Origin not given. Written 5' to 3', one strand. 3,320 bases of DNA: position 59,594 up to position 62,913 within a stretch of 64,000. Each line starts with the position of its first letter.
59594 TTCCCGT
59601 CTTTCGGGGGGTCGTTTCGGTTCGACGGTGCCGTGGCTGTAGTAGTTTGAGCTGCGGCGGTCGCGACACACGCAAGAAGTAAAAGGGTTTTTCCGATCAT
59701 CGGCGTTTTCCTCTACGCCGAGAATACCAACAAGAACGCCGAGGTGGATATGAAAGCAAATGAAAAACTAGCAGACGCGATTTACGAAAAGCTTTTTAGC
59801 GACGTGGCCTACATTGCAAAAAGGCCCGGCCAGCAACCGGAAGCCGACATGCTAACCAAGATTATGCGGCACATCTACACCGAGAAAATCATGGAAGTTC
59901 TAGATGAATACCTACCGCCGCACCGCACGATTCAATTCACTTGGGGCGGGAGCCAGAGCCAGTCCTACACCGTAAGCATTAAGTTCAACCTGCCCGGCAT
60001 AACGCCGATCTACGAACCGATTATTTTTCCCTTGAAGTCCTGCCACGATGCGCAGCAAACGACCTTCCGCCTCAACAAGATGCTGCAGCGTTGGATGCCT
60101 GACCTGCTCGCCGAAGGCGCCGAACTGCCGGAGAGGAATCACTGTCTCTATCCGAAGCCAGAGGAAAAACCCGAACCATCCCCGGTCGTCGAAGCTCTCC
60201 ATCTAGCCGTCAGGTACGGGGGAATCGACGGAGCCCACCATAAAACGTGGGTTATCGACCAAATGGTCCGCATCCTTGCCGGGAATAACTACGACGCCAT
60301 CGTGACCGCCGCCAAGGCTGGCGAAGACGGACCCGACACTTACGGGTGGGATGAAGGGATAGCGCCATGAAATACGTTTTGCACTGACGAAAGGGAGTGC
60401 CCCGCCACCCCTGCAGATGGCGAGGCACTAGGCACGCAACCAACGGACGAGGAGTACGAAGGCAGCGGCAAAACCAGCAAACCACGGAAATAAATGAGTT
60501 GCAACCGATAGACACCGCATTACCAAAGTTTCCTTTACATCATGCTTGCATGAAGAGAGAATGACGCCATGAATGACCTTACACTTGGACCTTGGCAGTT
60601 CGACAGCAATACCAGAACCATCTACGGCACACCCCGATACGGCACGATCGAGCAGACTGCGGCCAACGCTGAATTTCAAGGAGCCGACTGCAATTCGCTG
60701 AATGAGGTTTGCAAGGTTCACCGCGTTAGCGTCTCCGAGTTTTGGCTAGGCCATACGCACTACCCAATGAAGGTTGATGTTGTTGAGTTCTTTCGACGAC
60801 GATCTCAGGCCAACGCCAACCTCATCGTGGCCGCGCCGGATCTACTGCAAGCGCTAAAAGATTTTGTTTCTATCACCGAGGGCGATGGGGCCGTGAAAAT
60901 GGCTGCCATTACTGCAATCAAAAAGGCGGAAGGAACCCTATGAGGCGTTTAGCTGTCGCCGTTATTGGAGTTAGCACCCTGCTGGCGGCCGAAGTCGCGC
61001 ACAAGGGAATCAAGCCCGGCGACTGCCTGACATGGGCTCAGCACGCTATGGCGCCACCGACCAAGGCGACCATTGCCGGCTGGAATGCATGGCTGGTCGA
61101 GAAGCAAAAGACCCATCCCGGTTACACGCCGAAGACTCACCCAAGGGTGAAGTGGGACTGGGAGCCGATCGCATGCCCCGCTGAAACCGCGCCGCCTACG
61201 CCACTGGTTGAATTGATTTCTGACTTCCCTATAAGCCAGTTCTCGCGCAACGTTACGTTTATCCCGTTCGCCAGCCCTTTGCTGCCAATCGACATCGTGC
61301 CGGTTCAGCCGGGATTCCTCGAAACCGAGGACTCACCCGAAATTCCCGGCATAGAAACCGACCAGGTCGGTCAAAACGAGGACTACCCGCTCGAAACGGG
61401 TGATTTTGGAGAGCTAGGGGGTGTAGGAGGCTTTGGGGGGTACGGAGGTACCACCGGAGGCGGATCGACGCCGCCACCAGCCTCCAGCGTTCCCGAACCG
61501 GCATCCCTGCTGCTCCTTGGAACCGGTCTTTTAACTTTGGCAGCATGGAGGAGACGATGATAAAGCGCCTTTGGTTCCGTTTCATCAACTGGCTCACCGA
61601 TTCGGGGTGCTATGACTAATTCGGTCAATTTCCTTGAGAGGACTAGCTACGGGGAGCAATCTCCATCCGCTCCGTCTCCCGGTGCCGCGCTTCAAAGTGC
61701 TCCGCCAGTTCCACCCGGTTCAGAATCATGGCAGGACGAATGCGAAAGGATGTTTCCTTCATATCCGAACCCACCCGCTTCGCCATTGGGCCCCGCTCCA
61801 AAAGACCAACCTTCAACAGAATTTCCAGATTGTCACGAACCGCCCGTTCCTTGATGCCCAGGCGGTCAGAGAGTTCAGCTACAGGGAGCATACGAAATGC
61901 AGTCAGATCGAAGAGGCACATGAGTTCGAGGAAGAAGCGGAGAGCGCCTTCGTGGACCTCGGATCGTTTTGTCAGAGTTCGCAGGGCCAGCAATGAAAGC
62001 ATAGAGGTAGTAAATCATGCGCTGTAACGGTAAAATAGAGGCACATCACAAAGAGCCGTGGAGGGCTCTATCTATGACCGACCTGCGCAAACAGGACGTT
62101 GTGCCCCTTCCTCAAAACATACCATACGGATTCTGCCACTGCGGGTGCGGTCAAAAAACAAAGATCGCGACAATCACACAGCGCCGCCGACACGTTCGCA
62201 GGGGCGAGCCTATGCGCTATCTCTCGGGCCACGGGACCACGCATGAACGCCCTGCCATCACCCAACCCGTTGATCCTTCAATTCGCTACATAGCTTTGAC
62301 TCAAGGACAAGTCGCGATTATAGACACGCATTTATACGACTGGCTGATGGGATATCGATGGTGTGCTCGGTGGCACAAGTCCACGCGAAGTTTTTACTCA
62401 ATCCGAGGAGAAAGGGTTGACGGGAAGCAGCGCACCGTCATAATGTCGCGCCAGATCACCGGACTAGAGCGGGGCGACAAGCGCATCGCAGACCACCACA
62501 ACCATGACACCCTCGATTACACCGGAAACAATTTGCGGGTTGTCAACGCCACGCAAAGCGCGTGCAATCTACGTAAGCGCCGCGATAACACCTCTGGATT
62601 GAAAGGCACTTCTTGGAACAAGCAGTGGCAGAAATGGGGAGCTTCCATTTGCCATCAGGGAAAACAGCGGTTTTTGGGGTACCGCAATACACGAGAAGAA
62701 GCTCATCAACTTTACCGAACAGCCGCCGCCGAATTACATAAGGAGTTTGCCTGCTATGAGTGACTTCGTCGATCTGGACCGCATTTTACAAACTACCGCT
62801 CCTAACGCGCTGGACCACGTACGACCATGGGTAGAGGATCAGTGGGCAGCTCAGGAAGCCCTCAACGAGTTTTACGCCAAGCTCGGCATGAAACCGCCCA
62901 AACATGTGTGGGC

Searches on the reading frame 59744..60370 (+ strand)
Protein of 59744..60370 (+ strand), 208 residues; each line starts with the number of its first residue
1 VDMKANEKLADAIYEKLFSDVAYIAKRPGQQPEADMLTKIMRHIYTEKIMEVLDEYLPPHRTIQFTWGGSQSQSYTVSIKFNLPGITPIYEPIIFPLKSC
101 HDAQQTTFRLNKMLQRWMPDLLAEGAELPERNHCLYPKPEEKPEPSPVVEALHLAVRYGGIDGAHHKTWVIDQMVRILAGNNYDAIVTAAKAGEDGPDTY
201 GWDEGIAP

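Call 80: search_protein_families(library=phrogs, proteins=[window:59744-60370:+], max_evalue=0.00001)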
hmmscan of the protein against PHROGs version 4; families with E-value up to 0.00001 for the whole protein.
window:59744-60370:+ (208 aa): 1 family
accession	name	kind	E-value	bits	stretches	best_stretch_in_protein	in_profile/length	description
phrog_23179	-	unknown function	3.6e-08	34.5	1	147-194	24-69/114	-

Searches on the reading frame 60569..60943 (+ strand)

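Call 80: search_protein_families(library=phrogs, proteins=[window:60569-60943:+], max_evalue=0.00001)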
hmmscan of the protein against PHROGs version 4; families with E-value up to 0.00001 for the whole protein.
window:60569-60943:+ (124 aa): 1 family
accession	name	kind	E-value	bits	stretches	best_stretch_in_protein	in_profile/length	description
phrog_1273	-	unknown function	5.2e-09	37.4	1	78-122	47-99/103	-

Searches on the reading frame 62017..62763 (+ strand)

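Call 80: search_protein_families(library=phrogs, proteins=[window:62017-62763:+], max_evalue=0.00001)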
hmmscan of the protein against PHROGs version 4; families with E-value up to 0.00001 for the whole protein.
window:62017-62763:+ (248 aa): 7 families
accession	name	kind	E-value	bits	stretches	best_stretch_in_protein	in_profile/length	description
phrog_99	-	DNA, RNA and nucleotide metabolism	1.9e-26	94.6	1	156-246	176-265/383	HNH endonuclease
phrog_4578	-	DNA, RNA and nucleotide metabolism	4.8e-21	76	1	153-247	27-121/130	HNH endonuclease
phrog_374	-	DNA, RNA and nucleotide metabolism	3e-13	50.4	1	38-245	221-411/617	HNH endonuclease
phrog_3593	-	DNA, RNA and nucleotide metabolism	7.7e-10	39.8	1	159-240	114-196/210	HNH endonuclease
phrog_953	-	DNA, RNA and nucleotide metabolism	7.2e-09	36.4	1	187-245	307-366/420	HNH endonuclease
phrog_13470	-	DNA, RNA and nucleotide metabolism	1.4e-08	36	1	159-238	67-139/152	HNH endonuclease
phrog_25114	-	unknown function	1.9e-07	32.1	1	35-87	4-56/156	-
